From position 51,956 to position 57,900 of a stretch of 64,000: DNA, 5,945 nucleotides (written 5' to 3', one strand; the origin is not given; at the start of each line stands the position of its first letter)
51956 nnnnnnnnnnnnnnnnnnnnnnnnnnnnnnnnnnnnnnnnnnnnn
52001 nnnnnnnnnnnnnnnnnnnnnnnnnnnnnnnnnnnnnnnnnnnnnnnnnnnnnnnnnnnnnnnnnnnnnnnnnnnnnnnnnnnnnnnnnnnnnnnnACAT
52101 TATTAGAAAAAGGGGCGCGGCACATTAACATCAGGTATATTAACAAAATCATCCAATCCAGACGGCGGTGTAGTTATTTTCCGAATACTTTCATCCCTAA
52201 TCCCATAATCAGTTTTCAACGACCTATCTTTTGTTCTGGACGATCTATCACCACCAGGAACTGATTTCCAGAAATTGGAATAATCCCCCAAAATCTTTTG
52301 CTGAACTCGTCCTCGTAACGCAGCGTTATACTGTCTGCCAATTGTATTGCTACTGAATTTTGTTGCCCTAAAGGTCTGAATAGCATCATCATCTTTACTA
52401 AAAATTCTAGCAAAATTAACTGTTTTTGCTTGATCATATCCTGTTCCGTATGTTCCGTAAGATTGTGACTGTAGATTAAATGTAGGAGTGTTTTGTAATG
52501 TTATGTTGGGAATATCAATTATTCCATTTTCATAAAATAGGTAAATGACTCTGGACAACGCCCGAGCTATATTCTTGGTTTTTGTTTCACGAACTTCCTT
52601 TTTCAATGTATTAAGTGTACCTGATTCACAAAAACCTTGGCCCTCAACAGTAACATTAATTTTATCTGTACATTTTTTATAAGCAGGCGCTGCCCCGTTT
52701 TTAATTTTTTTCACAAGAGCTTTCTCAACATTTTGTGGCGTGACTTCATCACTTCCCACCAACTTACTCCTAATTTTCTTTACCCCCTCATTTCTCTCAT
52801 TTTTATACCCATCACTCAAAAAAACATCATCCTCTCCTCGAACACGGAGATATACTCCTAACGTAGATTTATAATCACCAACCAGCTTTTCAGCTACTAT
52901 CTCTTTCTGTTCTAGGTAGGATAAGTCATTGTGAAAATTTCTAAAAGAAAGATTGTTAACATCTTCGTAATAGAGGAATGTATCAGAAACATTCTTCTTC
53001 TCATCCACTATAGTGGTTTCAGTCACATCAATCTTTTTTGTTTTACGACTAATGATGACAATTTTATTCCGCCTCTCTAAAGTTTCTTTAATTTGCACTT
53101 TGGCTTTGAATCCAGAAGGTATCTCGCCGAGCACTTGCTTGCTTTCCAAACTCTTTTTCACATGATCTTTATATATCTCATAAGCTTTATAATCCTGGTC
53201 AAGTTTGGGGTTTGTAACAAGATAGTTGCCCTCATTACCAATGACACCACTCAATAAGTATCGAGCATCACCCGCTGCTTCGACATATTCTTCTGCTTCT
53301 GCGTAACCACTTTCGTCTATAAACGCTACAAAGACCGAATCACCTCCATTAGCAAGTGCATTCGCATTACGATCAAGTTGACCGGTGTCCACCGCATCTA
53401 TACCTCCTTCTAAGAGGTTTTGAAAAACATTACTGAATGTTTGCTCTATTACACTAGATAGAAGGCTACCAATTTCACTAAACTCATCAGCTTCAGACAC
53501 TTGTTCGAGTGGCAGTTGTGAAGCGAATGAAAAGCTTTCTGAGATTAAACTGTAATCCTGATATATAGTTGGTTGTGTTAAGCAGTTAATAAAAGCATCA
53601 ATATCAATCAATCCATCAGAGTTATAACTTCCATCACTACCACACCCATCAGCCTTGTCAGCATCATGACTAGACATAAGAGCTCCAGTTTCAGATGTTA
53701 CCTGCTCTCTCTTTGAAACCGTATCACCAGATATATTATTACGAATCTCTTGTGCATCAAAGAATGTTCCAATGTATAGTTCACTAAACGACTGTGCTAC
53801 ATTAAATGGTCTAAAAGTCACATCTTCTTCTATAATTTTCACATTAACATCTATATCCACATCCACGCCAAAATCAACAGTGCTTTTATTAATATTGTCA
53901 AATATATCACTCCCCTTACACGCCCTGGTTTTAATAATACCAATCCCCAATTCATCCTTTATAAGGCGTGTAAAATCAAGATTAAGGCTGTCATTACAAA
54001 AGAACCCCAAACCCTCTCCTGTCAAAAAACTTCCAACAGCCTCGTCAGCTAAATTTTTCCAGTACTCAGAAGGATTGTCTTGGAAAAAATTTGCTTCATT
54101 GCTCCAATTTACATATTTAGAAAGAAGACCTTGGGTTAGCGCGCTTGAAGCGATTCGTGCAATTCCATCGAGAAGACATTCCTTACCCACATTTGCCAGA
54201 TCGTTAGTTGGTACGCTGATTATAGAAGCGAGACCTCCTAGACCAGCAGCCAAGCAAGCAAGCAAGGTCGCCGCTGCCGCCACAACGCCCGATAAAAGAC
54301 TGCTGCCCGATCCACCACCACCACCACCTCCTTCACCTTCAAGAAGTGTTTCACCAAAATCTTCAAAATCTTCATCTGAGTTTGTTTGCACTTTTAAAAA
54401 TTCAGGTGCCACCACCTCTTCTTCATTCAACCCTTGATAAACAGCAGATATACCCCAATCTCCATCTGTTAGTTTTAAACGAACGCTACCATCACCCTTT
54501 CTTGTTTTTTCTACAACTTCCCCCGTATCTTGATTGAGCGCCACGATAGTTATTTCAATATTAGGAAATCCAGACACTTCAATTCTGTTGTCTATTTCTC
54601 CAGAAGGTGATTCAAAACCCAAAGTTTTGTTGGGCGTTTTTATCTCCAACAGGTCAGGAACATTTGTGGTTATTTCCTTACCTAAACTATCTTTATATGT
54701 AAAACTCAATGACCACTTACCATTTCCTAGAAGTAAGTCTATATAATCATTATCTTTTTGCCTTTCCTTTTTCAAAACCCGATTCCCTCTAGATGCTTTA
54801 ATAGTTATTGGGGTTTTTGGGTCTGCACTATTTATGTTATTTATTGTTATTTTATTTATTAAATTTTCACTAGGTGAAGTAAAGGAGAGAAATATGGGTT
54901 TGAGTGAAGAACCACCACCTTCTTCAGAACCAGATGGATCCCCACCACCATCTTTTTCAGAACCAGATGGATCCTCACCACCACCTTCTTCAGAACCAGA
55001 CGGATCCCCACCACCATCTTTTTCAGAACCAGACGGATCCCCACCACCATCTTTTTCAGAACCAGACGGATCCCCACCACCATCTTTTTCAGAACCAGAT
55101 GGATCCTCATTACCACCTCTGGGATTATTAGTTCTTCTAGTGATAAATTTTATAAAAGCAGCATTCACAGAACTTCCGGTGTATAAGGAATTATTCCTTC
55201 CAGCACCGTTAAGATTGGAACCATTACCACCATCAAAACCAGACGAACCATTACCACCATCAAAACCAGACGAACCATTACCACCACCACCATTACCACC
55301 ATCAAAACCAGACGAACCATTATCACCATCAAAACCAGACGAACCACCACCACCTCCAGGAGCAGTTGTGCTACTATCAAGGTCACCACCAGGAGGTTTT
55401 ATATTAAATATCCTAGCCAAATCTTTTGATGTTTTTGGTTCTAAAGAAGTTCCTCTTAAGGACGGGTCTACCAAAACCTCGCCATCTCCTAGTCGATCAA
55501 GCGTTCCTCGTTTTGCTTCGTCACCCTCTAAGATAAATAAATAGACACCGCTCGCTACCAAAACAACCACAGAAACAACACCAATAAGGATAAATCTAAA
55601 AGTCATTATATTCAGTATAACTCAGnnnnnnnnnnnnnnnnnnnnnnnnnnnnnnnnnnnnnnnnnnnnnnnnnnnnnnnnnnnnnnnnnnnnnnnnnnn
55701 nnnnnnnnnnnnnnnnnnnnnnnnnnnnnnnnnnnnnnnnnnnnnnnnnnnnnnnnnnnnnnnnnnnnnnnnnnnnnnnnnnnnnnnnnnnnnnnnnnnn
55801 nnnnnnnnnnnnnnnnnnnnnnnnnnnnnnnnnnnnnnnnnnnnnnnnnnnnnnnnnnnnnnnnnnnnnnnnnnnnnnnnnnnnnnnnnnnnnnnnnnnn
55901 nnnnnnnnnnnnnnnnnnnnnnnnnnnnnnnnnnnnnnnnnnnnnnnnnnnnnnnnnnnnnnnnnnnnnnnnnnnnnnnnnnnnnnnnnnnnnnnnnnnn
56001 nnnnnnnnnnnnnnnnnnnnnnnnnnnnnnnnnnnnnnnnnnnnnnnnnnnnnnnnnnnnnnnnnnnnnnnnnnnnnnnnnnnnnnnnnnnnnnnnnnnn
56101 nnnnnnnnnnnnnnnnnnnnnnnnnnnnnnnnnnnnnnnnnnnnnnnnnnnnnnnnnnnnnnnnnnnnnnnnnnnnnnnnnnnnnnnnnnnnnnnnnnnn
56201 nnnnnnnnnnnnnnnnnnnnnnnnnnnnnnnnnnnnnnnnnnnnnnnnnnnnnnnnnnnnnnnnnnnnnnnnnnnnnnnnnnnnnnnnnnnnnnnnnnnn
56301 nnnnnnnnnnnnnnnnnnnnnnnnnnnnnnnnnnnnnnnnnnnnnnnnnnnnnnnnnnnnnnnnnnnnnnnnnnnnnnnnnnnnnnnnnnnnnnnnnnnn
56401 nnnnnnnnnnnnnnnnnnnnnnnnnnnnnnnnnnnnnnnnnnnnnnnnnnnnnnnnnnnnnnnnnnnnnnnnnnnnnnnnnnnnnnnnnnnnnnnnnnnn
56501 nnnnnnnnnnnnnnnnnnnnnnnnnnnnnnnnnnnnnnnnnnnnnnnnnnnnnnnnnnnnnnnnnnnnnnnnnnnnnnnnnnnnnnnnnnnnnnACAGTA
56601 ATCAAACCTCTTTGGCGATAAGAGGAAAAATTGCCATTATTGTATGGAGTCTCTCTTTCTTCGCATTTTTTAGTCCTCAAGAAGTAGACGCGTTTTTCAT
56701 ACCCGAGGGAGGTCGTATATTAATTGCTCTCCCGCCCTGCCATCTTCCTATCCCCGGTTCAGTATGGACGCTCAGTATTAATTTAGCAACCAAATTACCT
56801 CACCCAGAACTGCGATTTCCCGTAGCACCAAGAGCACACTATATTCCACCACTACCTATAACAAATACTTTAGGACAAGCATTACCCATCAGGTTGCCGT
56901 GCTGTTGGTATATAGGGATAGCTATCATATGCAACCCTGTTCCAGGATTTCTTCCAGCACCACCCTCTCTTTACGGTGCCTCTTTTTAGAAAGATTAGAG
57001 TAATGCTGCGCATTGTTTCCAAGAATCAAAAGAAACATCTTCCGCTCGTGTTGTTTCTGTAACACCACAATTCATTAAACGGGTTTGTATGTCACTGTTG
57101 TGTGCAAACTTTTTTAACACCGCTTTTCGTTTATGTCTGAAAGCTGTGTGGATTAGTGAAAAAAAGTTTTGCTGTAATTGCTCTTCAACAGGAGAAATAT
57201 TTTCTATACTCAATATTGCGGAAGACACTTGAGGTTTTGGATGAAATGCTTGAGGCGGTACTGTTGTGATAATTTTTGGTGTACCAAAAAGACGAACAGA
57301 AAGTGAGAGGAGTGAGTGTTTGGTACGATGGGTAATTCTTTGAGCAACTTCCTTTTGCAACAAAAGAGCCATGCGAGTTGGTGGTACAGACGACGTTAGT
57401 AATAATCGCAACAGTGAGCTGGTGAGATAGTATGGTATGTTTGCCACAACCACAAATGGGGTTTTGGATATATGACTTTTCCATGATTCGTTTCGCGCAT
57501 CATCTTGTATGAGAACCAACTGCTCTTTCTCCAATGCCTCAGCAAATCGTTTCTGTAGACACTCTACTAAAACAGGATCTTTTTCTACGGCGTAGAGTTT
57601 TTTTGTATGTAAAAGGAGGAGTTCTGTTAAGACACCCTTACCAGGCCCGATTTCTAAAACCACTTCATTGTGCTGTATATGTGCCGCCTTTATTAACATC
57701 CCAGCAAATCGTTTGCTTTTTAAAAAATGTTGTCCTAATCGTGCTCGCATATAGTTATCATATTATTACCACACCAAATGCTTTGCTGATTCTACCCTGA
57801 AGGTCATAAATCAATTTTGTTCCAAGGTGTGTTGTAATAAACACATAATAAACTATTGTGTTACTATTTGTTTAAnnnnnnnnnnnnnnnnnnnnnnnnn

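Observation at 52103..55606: Giant Gly/Asp/Pro-rich repeat protein with tandem DNA repeats in the T4SS-like cluster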

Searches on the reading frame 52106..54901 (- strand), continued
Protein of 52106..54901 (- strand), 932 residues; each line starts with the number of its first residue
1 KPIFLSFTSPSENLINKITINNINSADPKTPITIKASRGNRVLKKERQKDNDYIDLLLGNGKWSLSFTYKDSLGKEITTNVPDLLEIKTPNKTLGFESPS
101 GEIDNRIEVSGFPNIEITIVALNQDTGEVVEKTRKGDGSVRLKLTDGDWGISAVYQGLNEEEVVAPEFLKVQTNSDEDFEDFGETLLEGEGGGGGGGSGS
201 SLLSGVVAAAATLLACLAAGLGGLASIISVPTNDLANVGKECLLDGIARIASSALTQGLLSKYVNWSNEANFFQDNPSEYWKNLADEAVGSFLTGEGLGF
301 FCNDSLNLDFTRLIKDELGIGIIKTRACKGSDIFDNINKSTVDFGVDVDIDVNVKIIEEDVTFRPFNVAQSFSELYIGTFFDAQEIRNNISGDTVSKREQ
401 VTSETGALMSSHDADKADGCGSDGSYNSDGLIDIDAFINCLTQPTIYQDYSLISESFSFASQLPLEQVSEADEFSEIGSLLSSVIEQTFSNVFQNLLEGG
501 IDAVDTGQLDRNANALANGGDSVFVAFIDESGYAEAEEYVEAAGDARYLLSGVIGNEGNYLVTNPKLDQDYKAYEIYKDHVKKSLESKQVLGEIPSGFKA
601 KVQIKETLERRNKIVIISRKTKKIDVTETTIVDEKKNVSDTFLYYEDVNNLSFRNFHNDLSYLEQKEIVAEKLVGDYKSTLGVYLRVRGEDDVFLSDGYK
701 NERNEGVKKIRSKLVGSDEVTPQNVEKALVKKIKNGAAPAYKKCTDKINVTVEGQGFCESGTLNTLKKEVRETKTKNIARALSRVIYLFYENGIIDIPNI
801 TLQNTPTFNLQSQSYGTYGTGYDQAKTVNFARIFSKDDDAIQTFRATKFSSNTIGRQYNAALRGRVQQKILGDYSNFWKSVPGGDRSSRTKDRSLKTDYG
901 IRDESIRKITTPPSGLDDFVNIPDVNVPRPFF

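Call 98: predict_structure(alignment_id=A5)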
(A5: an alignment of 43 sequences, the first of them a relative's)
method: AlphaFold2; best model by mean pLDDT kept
length: 527 residues; sequences in the alignment: 43
mean_pLDDT: 62.6   pTM: 0.41
mean pLDDT of the five models: 62.6, 61.6, 59.6, 59.4, 59.2
residues with pLDDT >= 90: 95; 70-90: 106; 50-70: 129; < 50: 197
segments of 3 or more residues with pLDDT < 50: 19-103, 118-120, 160-177, 258-273, 276-288, 313-356, 519-522, 524-527
pLDDT, mean of each block of 10 residues (from residue 1): 66 58 35 31 32 32 37 34 39 44 51 50 55 66 63 55 40 46 64 56 56 63 72 74 79 64 42 46 46 82 76 42 39 43 41 52 78 76 87 95 97 91 70 88 97 98 97 95 97 96 75 62 44
secondary structure, 60 per line:
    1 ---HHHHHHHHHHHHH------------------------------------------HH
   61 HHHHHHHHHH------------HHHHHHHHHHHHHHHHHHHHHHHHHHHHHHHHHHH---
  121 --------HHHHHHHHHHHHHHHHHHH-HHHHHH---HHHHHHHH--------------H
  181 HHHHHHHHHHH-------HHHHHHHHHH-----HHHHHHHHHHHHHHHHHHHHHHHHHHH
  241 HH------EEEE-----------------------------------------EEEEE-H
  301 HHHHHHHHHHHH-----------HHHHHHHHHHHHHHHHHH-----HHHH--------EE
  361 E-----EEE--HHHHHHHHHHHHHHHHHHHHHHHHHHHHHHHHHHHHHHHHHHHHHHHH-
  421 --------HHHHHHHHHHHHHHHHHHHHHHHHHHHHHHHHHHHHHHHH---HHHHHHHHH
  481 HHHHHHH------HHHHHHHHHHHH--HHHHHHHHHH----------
elements in order: H4-16 H59-70 H83-117 H129-147 H149-154 H158-165 H180-191 H199-208 H214-242 E249-252 E294-298 H300-312 H324-341 H347-350 E359-361 E367-369 H372-419 H429-468 H472-487 H494-505 H508-517

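Call 112: search_solved_structures(query=A5, max_evalue=10)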
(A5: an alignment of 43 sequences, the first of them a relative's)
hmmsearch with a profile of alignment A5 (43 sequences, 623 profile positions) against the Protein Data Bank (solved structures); distinct sequences matched with E-value up to 10: 13.
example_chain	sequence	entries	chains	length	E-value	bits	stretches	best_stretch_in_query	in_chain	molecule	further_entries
7abf_A4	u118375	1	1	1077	0.024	16.7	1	415-571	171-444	Transcription elongation regulator 1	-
7sax_C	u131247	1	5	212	0.26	13.2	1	394-463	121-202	GldL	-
9dwu_B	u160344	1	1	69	1.1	11.2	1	399-450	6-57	REST corepressor 1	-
2xzr_A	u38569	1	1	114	1.2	11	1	396-462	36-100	IMMUNOGLOBULIN-BINDING PROTEIN EIBD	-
4ilo_A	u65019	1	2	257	1.3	11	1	402-512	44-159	CT398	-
3cl3_D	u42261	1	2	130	1.5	10.7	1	368-491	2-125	NF-kappa-B essential modulator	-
1kvd_A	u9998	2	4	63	1.8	10.5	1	48-79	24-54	SMK TOXIN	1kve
4zry_B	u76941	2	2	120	2.9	9.8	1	408-476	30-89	Keratin, type II cytoskeletal 1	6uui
6wxh_D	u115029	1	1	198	3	9.7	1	301-448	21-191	Colicin-E1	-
8ceg_A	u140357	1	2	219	3.3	9.6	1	344-487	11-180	CBY1-interacting BAR domain-containing protein 1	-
2zdi_A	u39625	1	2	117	5.2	8.9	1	354-443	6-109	Prefoldin subunit beta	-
7bjg_A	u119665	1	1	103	9.8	8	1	415-484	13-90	SD21996p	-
9azj_A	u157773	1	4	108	9.9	8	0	368-447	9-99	NF-kappa-B essential modulator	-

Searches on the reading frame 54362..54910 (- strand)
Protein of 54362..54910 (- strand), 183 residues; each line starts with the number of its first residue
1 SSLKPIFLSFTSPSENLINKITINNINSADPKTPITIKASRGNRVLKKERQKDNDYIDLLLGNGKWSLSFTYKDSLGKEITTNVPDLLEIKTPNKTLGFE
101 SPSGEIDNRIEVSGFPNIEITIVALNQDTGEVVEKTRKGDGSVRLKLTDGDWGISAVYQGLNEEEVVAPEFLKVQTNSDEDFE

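Call 85: find_homologous_proteins(query=window:54362-54910:-, max_evalue=0.01)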
Query window:54362-54910:-: 89 candidates shared short words with the query, none scored E <= 0.01.
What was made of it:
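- Tried and rejected: With the beta modules (aa 233-415) it returned nothing (call 85).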

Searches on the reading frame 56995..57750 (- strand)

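Call 6: search_protein_families(library=pfam, proteins=[window:56995-57750:-], max_evalue=0.01)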
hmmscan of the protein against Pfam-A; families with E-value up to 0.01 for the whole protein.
window:56995-57750:- (251 aa): 2 families
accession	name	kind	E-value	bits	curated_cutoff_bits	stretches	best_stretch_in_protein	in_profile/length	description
PF00398.26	RrnaAD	-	5.9e-48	163.7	24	1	2-249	5-259/263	Ribosomal RNA adenine dimethylase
PF13649.12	Methyltransf_25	-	0.0021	19.2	27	1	31-89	1-59/97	Methyltransferase domain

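Call 7: search_protein_families(library=ncbifam, proteins=[window:56995-57750:-], max_evalue=0.01)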
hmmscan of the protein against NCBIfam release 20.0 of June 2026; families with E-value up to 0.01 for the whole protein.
window:56995-57750:- (251 aa): 31 families (the best 25 are shown)
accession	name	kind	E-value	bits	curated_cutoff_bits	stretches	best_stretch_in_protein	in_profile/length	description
TIGR00755.1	ksgA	equivalog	2.8e-56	190.7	171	1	2-247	4-252/256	16S rRNA (adenine(1518)-N(6)/adenine(1519)-N(6))-dimethyltransferase RsmA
NF000499.2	Erm23S_rRNA_broad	equivalog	1.1e-45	155.9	212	1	5-247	1-240/244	23S ribosomal RNA methyltransferase Erm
NF011486.0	PRK14896.1-1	equivalog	2.7e-28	98.8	450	1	6-219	27-240/284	16S ribosomal RNA methyltransferase A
NF000337.1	erm_SHROVE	exception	5.9e-24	84.7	320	1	3-207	4-203/248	ErmE/ErmH/ErmO/ErmR family 23S rRNA (adenine(2058)-N(6))-methyltransferase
NF012223.0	erm_F_23S_MT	exception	1e-22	80.7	575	1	6-202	12-203/266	23S rRNA (adenine(2058)-N(6))-methyltransferase Erm(F)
NF042988.1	Erm46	exception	4.3e-17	62.3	503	1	2-214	8-214/255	23S rRNA (adenine(2058)-N(6))-methyltransferase Erm(46)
NF042938.1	Erm55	exception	4.3e-17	62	525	1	2-217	8-217/270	23S rRNA (adenine(2058)-N(6))-methyltransferase Erm(55)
NF000047.1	ErmV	exception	3.9e-16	59.2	500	1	5-184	11-185/259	23S rRNA (adenine(2058)-N(6))-methyltransferase Erm(V)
NF000058.2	Erm41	exception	7.6e-15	55.2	350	1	14-183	18-171/173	23S rRNA (adenine(2058)-N(6))-methyltransferase Erm(41)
NF012218.0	erm_38_23S_MT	exception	7.6e-15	54.7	800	1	2-210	8-215/386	23S rRNA (adenine(2058)-N(6))-methyltransferase Erm(38)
NF000468.1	Erm37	exception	1.3e-14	54.6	350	1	5-182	11-168/179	23S rRNA (adenine(2058)-N(6))-methyltransferase Erm(37)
NF000087.1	ErmO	exception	2e-14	53.6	450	1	5-184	11-185/259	23S rRNA (adenine(2058)-N(6))-methyltransferase Erm(O)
NF012222.1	erm_A_23S_MT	exception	2.1e-14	53.6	475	1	6-191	9-185/243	23S rRNA (adenine(2058)-N(6))-methyltransferase Erm(A)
NF000077.1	Erm42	exception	1.2e-13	51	600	1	6-175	19-182/303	23S rRNA (adenine(2058)-N(6))-methyltransferase Erm(42)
NF000024.1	ErmS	exception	2.5e-13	50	675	1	2-184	60-237/319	23S rRNA (adenine(2058)-N(6))-methyltransferase Erm(S)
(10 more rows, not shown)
